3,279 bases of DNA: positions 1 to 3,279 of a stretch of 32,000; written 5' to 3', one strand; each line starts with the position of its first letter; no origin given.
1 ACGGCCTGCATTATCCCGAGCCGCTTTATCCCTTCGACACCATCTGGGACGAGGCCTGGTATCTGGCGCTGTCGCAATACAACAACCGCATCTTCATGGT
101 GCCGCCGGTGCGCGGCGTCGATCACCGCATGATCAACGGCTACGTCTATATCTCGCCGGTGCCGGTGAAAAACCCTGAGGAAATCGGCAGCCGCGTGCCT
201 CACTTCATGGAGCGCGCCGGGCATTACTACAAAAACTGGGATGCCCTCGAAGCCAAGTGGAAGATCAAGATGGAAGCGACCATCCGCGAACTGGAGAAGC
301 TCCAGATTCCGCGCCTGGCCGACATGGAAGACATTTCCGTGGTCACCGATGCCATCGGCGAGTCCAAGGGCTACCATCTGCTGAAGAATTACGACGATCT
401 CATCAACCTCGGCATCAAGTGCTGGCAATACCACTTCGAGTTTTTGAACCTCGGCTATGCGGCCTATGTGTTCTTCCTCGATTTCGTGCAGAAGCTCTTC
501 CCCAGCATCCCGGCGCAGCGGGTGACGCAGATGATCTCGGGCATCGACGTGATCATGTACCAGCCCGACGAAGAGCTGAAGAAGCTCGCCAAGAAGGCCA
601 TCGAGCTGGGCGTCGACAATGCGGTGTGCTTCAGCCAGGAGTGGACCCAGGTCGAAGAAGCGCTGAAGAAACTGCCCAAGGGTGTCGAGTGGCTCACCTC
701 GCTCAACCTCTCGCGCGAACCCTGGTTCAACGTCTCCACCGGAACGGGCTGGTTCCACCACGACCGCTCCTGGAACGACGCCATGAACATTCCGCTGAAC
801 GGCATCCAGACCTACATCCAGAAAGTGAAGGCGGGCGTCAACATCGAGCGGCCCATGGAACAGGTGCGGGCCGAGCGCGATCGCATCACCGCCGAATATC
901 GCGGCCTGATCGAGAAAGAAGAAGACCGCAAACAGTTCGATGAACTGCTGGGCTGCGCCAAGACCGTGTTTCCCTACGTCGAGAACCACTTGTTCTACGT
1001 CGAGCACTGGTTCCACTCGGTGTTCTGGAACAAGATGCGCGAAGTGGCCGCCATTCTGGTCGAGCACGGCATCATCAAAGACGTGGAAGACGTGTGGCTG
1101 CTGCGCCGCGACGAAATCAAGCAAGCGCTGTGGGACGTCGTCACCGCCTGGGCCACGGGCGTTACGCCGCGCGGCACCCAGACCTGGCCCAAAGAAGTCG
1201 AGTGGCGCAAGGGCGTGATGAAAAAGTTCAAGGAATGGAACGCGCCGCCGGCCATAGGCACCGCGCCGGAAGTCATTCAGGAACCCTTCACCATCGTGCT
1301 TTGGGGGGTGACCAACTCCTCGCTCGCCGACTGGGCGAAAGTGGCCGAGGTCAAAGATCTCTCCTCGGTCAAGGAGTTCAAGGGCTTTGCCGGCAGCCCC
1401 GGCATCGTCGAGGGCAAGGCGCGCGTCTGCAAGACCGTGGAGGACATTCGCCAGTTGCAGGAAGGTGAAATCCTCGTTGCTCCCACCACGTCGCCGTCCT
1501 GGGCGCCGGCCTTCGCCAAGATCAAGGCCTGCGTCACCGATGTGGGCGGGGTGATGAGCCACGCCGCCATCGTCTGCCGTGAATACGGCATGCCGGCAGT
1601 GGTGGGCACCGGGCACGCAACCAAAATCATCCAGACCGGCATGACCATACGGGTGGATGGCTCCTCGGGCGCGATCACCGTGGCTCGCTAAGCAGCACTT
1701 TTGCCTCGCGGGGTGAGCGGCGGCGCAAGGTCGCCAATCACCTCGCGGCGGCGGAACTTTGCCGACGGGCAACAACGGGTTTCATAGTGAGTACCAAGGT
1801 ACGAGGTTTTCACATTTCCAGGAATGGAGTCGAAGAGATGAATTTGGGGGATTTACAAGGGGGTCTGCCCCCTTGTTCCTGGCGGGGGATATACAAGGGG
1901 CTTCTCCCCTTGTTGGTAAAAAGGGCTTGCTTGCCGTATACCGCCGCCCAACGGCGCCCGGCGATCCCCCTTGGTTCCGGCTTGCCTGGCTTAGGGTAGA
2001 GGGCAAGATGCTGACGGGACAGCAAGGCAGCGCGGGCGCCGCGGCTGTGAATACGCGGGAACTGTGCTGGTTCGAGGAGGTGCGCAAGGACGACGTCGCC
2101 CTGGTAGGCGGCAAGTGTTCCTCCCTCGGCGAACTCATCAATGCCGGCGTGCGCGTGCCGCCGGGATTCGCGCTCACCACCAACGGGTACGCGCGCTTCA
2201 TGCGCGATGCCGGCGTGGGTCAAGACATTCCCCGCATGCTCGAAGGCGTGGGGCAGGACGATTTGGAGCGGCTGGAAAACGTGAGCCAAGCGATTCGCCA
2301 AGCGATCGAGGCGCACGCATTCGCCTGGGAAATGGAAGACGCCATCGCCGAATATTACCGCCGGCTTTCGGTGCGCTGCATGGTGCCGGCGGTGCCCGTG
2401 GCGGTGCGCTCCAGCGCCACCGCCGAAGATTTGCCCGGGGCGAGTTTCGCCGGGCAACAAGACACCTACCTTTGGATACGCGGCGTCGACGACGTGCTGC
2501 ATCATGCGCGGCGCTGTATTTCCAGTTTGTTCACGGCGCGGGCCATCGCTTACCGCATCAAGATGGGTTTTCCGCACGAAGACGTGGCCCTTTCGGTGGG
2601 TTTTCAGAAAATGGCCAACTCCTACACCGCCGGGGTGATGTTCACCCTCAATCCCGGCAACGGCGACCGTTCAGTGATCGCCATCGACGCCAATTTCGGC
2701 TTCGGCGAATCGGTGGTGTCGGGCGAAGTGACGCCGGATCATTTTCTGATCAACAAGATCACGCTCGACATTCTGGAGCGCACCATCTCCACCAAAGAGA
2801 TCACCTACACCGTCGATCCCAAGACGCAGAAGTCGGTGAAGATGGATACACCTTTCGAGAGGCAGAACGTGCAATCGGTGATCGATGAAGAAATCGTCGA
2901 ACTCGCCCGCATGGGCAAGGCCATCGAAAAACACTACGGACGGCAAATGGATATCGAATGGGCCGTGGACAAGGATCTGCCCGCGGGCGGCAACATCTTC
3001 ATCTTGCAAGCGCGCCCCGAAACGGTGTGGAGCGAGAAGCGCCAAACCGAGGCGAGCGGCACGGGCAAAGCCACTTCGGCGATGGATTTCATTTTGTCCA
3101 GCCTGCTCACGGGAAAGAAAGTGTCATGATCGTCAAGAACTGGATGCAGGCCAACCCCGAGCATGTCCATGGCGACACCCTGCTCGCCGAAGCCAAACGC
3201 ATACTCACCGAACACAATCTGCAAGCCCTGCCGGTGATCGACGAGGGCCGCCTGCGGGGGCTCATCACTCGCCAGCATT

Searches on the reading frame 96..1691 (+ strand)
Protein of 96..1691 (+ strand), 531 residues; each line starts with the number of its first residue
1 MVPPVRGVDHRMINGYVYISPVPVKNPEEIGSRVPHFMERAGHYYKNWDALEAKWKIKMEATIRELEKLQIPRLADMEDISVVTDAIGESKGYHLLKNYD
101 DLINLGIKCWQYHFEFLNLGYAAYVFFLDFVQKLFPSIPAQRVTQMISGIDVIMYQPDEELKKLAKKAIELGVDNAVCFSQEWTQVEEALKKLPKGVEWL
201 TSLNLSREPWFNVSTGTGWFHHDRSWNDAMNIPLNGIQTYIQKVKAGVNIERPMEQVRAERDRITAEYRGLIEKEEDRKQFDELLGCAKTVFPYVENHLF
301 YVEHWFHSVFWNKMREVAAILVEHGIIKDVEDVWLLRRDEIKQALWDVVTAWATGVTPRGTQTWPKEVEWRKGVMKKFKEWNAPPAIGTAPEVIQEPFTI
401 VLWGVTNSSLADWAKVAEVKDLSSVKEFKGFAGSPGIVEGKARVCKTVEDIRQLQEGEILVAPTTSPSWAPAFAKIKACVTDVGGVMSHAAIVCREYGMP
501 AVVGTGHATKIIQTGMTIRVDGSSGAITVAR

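Call 8: search_protein_families(library=ncbifam, proteins=[window:96-1691:+], max_evalue=0.00001)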
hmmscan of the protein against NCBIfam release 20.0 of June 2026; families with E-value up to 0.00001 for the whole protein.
window:96-1691:+ (531 aa): 25 families
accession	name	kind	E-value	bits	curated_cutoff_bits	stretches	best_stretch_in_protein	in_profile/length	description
NF006152.0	PRK08296.1-4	equivalog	0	1057.4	723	1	2-530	80-608/609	hypothetical protein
NF006153.0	PRK08296.1-5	subfamily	1.7e-214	713.7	578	1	2-529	79-605/608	hypothetical protein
NF006150.0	PRK08296.1-2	subfamily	1.5e-183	611.4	650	1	1-529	79-604/633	hypothetical protein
NF006151.0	PRK08296.1-3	equivalog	3.9e-178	593.7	693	1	2-529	81-602/604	hypothetical protein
NF004877.0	PRK06241.1-2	subfamily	1e-35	123.3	866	1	428-529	767-867/869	phosphoenolpyruvate synthase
NF004878.0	PRK06241.1-3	subfamily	3.3e-34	118.1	945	1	429-529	789-888/891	phosphoenolpyruvate synthase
NF006149.0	PRK08296.1-1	equivalog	3.1e-33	115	730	1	275-529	317-566/568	hypothetical protein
NF041857.1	RIF_Ptrans_rph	equivalog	7.8e-33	113.8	999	1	428-529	763-863/864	rifamycin-inactivating phosphotransferase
NF004879.0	PRK06241.1-4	equivalog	3e-31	108.3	976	1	428-529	767-867/868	phosphoenolpyruvate synthase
NF005057.0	PRK06464.1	equivalog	3.6e-31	108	598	1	428-527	358-460/798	phosphoenolpyruvate synthase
NF004880.0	PRK06241.2-1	equivalog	4.5e-31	107.6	972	1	429-527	737-834/837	phosphoenolpyruvate synthase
TIGR01418.1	PEP_synth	equivalog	4.1e-30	104.8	739.75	1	428-526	354-452/784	pyruvate, water dikinase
NF004881.0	PRK06241.2-2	equivalog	8.2e-29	100.4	883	1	315-529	697-889/898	phosphoenolpyruvate synthase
NF052631.1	prodigiosin_PigC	equivalog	1e-28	99.7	1300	1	422-529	773-881/883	prodigiosin ligase PigC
NF052632.1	undecylprod_RedH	equivalog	4.7e-27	94.3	1350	1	412-529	759-877/880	undecylprodigiosin ligase RedH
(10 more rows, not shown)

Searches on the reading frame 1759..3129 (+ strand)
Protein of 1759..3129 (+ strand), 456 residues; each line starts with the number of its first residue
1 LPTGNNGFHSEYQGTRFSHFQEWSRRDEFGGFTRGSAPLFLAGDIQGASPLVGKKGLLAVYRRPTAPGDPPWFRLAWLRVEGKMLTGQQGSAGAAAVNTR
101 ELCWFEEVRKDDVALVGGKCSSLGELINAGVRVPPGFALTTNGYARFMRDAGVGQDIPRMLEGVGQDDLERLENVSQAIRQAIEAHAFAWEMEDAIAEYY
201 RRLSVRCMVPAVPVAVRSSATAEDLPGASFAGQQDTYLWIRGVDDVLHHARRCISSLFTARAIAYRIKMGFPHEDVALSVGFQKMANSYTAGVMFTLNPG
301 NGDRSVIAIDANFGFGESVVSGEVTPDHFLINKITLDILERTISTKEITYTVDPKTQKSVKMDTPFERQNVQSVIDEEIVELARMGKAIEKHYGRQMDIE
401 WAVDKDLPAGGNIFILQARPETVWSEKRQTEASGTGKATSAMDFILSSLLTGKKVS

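Call 8: search_protein_families(library=ncbifam, proteins=[window:1759-3129:+], max_evalue=0.00001)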
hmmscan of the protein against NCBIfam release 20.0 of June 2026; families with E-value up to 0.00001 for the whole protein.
window:1759-3129:+ (456 aa): 15 families
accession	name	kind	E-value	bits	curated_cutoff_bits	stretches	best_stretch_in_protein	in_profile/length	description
NF005057.0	PRK06464.1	equivalog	9.8e-118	394.3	598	1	100-437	5-351/798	phosphoenolpyruvate synthase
TIGR01418.1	PEP_synth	equivalog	1.8e-112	377.1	739.75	1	103-454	3-362/784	pyruvate, water dikinase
NF004878.0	PRK06241.1-3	subfamily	8.1e-89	298.8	945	1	102-422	5-312/891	phosphoenolpyruvate synthase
NF004877.0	PRK06241.1-2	subfamily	1.3e-80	271.9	866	1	104-422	7-313/869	phosphoenolpyruvate synthase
NF041857.1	RIF_Ptrans_rph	equivalog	2.4e-80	271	999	1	105-422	6-311/864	rifamycin-inactivating phosphotransferase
NF004879.0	PRK06241.1-4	equivalog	1.4e-74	251.7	976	1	105-423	8-314/868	phosphoenolpyruvate synthase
NF052631.1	prodigiosin_PigC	equivalog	2.3e-62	211.1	1300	1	111-430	11-306/883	prodigiosin ligase PigC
NF004881.0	PRK06241.2-2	equivalog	4.7e-60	203.8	883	1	111-426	14-315/898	phosphoenolpyruvate synthase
NF000283.1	RPH_KJ151292.1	equivalog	5.3e-60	203.6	1700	1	106-422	10-314/865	rifamycin-inactivating phosphotransferase Rph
NF052632.1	undecylprod_RedH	equivalog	1.1e-56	192.4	1350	1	108-432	9-304/880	undecylprodigiosin ligase RedH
NF004880.0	PRK06241.2-1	equivalog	1.3e-48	165.6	972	1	110-331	12-223/837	phosphoenolpyruvate synthase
NF004883.0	PRK06241.2-4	equivalog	5.8e-45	153.8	1063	1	116-422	32-328/928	phosphoenolpyruvate synthase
NF004882.0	PRK06241.2-3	equivalog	7.2e-20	70.7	850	1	115-430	11-285/827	phosphoenolpyruvate synthase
TIGR01828.1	pyru_phos_dikin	equivalog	5.5e-12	44.5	843.45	0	104-172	6-71/865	pyruvate, phosphate dikinase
NF004531.0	PRK05878.1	equivalog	8.3e-10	37.9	456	0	153-328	102-251/534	pyruvate, phosphate dikinase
